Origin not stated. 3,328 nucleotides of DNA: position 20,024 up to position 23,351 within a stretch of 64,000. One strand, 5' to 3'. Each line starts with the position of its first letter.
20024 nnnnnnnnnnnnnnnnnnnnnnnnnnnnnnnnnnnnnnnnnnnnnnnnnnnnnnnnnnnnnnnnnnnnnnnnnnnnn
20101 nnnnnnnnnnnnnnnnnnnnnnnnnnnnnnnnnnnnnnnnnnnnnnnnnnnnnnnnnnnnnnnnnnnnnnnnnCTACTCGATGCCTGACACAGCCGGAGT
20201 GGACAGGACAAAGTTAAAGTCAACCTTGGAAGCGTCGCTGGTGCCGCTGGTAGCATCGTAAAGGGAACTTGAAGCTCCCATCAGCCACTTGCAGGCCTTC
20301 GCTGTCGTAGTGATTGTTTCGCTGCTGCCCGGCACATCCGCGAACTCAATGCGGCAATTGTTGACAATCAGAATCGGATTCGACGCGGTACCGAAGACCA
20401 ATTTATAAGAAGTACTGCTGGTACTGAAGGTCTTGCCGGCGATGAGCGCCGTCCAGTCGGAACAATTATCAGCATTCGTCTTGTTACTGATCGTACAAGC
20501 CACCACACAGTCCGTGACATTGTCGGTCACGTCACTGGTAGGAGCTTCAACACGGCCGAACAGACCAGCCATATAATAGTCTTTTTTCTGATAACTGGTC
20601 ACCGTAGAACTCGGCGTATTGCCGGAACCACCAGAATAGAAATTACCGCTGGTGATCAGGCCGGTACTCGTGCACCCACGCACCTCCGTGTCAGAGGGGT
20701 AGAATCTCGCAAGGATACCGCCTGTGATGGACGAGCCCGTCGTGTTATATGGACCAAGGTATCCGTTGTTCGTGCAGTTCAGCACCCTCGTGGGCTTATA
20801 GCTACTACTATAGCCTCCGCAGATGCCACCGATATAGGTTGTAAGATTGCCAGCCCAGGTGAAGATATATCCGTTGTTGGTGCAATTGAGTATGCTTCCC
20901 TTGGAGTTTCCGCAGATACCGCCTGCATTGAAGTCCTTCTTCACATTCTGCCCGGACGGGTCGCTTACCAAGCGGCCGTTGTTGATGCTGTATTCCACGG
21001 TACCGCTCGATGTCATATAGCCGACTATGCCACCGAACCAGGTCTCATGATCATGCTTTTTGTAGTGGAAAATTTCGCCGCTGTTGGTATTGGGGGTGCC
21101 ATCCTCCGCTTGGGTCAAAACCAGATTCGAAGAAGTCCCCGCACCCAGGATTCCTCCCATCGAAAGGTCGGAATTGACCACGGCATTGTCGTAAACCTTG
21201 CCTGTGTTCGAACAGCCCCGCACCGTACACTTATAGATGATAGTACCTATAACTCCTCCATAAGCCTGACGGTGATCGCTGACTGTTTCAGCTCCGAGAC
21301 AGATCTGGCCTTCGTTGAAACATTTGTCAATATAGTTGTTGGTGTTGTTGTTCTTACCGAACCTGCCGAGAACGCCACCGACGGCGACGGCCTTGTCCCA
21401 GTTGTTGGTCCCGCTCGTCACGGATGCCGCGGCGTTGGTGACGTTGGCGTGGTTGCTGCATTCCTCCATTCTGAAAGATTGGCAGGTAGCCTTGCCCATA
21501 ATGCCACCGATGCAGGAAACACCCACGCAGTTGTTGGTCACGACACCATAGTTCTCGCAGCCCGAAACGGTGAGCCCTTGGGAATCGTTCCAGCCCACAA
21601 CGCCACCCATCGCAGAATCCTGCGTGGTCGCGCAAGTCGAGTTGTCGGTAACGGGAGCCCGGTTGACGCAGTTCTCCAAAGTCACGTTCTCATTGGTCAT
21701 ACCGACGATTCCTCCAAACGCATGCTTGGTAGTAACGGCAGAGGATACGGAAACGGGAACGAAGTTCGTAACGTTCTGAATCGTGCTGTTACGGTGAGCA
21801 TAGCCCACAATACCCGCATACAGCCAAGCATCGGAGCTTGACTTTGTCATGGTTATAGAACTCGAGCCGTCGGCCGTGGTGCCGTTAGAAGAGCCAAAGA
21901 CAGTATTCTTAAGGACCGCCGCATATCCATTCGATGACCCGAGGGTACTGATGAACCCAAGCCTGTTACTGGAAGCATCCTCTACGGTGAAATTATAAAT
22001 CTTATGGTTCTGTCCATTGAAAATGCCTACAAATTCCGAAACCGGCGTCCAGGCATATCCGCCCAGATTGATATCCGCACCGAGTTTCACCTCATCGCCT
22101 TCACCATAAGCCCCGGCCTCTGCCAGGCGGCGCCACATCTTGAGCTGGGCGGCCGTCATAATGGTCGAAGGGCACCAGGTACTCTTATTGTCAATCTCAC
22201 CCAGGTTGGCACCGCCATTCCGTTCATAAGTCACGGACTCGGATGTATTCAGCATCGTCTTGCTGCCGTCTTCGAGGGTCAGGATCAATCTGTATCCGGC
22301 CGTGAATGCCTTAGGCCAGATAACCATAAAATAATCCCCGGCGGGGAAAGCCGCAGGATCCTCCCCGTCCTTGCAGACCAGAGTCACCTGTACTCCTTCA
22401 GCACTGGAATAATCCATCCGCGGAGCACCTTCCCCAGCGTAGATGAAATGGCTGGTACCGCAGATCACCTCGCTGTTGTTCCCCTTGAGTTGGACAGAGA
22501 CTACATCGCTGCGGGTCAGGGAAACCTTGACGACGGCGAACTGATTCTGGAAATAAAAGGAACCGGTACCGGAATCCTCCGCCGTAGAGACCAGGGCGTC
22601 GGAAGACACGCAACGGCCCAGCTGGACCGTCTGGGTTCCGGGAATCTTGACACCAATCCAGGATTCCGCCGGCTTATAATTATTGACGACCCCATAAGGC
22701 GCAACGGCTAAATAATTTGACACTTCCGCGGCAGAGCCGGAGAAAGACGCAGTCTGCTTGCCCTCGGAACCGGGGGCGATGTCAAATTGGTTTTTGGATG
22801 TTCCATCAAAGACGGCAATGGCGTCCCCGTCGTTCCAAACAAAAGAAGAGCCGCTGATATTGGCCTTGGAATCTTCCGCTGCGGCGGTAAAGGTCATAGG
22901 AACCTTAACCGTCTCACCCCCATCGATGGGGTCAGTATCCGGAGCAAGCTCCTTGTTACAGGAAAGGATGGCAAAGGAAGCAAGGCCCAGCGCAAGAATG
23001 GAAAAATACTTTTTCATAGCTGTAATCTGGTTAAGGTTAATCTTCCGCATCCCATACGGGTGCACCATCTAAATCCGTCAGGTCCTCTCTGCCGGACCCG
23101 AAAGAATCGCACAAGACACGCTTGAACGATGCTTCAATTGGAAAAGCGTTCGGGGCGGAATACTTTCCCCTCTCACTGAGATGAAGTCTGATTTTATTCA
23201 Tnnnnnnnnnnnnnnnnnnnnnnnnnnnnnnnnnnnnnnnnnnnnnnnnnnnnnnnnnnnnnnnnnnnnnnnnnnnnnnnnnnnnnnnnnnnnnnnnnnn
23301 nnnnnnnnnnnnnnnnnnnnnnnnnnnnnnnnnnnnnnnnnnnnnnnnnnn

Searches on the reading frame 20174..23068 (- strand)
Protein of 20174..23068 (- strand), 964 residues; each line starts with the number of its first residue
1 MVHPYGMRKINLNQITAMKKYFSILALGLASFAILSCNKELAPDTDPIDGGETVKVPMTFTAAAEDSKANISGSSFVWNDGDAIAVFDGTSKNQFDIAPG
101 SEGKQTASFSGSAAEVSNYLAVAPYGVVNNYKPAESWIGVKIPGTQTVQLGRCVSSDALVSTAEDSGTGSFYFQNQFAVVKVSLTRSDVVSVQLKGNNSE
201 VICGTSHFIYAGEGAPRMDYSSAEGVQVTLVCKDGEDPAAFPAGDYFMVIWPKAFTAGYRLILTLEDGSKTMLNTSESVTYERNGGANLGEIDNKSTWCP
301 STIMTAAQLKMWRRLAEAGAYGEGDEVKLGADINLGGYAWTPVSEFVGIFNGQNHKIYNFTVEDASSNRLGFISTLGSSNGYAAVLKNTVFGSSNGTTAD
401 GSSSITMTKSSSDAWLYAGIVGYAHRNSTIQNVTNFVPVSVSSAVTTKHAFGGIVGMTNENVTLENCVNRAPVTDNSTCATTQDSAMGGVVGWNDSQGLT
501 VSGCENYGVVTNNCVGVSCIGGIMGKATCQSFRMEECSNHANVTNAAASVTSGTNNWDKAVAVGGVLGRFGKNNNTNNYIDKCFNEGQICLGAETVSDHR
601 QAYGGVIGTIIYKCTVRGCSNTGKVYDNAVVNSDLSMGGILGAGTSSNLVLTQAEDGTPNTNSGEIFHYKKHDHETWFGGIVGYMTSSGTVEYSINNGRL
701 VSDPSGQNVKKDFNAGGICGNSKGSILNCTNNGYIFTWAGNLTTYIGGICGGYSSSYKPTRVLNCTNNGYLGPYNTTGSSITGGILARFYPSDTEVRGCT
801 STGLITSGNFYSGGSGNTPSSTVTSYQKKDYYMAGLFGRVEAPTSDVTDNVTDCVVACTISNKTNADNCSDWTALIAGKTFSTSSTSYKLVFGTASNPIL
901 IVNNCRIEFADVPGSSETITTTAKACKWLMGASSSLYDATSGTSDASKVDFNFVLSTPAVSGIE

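Call 5: search_protein_families(library=pfam, proteins=[window:20174-23068:-], max_evalue=0.001)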
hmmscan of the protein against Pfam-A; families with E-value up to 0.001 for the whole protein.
window:20174-23068:- (964 aa): 0 families

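Call 28: search_protein_families(library=ncbifam, proteins=[window:20174-23017:-], max_evalue=0.00001)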
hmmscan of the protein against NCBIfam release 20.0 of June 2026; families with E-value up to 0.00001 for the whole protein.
window:20174-23017:- (947 aa): 0 families

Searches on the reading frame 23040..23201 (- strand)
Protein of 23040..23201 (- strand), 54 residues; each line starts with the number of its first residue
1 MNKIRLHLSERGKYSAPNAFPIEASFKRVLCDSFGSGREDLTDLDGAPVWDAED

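Call 38: search_protein_families(library=ncbifam, proteins=[window:23040-23201:-], max_evalue=1)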
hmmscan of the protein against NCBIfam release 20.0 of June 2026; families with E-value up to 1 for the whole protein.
seq(54 aa): 0 families

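Call 58: find_homologous_proteins(query=A1, max_evalue=0.001)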
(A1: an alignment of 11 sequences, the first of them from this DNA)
Query A1 (11 sequences) (54 aa, profile of the alignment): 34 proteins with E <= 0.001 among 54 candidates.
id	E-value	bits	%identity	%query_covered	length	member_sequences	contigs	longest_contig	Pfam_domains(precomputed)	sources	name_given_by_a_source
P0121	5.1e-19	86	-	-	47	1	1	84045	-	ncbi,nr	ncbi:MAG: hypothetical protein J5640_05865 [Bacteroidales bacterium]|nr:hypothetical protein [Bacter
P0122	2.1e-18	84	24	81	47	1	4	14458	-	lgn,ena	-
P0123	2.8e-18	83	-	-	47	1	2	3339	-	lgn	-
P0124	7.3e-18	82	-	-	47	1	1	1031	-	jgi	jgi:hypothetical protein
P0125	1.4e-17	81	-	-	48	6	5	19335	-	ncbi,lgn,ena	-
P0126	2.1e-17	81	31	76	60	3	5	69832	-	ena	-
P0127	3.8e-17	80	-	-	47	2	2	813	-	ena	-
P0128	4.3e-17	80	31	76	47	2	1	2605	-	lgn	-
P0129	4.4e-17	80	-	-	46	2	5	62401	-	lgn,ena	-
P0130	1.2e-16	78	42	22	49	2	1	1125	-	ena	-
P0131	1.4e-16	78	-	-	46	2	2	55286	-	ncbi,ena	-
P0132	1.6e-11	62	34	78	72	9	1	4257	-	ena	-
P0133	3.1e-11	61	98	100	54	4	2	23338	-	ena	-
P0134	6.1e-11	60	32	78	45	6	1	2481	-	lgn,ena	-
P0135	1.2e-10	59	30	78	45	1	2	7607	-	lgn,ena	-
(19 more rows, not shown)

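Call 63: search_protein_families(library=pfam, proteins=[window:23040-23201:-], max_evalue=1)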
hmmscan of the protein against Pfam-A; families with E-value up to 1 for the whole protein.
seq(54 aa): 0 families
